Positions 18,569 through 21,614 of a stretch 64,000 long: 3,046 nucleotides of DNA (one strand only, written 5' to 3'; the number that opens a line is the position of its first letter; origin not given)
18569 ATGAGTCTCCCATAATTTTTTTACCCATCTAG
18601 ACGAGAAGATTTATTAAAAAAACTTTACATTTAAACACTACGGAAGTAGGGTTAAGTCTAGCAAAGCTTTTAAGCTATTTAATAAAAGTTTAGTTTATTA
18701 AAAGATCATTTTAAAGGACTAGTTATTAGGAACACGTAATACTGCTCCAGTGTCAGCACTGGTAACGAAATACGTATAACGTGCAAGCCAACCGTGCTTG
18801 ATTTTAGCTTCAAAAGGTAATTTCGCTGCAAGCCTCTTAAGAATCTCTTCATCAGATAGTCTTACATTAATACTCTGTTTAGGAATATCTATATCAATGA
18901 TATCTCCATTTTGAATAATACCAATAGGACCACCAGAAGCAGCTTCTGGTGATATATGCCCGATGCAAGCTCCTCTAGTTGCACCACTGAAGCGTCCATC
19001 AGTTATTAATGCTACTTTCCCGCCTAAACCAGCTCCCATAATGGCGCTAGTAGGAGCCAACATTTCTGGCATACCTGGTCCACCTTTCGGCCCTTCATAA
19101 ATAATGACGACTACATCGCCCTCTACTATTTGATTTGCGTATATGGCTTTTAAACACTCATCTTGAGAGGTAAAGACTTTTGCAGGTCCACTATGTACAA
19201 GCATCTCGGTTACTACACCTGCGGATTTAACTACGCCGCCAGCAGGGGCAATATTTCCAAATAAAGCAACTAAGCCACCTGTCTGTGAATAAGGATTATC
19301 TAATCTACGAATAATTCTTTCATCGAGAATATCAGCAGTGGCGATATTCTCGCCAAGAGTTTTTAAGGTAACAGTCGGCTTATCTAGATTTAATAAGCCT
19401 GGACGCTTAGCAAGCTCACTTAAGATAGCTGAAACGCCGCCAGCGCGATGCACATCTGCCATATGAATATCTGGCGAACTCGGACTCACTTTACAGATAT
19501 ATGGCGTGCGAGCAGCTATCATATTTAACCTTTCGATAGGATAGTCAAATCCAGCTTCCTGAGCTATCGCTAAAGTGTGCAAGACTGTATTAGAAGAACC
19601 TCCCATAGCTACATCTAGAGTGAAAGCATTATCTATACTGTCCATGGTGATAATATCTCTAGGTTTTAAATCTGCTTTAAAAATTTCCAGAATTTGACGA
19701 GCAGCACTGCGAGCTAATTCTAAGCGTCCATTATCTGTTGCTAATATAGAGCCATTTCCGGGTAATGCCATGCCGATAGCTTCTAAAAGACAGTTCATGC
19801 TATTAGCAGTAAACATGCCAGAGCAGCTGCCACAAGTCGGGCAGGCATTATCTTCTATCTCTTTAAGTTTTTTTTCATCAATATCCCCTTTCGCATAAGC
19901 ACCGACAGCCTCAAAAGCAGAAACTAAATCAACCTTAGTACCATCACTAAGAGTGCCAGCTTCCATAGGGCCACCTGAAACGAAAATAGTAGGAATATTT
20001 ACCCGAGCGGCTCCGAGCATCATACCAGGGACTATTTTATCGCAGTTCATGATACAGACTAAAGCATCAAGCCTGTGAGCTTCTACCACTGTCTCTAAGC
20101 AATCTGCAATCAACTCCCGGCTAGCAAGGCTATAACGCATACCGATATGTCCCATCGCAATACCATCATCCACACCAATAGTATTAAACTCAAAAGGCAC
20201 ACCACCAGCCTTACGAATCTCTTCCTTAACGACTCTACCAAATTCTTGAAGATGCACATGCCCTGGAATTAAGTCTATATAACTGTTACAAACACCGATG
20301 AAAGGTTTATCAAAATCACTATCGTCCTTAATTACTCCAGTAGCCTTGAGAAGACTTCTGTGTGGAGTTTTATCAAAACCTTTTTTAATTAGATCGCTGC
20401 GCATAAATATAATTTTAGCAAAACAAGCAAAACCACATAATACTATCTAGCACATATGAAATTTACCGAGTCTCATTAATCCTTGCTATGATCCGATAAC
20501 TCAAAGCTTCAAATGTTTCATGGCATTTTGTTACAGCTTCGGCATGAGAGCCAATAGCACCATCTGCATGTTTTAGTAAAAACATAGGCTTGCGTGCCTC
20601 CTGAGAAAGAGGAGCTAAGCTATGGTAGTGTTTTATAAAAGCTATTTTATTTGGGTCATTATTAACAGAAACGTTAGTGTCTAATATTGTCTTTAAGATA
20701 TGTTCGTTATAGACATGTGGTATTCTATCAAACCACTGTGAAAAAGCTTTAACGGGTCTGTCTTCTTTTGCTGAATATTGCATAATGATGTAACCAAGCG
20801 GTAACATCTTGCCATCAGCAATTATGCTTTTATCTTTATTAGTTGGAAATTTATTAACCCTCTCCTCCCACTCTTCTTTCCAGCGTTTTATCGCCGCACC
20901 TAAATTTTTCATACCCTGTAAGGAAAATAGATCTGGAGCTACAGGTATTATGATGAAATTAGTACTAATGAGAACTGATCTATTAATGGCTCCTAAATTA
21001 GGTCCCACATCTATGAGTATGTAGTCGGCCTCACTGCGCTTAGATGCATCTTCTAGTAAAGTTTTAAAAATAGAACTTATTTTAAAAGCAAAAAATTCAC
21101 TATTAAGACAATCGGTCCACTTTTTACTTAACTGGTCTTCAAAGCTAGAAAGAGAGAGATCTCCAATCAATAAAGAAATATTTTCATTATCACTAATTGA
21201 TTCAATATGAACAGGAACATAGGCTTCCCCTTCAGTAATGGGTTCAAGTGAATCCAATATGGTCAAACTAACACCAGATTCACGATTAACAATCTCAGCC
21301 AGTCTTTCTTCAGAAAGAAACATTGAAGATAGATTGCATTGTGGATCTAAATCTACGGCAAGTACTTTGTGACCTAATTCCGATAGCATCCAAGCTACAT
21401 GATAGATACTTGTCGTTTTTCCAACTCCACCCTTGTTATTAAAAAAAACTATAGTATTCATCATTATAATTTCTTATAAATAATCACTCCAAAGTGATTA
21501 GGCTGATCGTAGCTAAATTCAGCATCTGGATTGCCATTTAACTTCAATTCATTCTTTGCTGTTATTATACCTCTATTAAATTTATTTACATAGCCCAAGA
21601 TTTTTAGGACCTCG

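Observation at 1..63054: Dense family of miniature palindromic elements sharing the 21-nt core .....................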

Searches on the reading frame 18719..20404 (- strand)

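Call 52: search_protein_families(library=pfam, max_evalue=0.000001, proteins=[window:18719-20404:-])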
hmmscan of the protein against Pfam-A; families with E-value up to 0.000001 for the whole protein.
window:18719-20404:- (561 aa): 2 families
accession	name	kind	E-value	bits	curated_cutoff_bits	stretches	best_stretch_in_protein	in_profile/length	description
PF00920.27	ILVD_EDD_N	-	1.9e-133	445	27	1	33-353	1-316/316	Dihydroxy-acid/6-phosphogluconate dehydratase N-terminal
PF24877.1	ILV_EDD_C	-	6.8e-75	251.1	27.7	1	364-554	2-191/191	Dihydroxy-acid/6-phosphogluconate dehydratase C-terminal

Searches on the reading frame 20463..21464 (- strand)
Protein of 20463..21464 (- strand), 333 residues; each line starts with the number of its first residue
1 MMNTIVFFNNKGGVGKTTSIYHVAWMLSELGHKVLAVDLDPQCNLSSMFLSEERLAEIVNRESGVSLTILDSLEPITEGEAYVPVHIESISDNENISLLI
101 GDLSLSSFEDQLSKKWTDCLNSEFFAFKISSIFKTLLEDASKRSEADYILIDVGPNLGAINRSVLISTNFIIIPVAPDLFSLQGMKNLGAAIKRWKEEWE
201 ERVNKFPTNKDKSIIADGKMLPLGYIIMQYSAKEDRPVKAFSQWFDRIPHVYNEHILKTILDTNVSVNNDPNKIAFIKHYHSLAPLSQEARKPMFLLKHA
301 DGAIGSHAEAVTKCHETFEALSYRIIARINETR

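Call 52: search_protein_families(library=pfam, max_evalue=0.000001, proteins=[window:20463-21464:-])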
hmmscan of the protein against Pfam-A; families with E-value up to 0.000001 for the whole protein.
window:20463-21464:- (333 aa): 4 families
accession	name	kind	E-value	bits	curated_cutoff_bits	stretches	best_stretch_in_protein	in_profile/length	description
PF13614.12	AAA_31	-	2.1e-32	112.9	27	1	2-202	1-174/177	AAA domain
PF01656.29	CbiA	-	5e-14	52.8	25.4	1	5-193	1-66/125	CobQ/CobB/MinD/ParA nucleotide binding domain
PF02374.21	ArsA_ATPase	-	3.3e-09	36.8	24.3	1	4-52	2-50/305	Anion-transporting ATPase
PF09140.17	MipZ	-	1.1e-08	35.1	20.7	1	4-70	2-65/262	ATPase MipZ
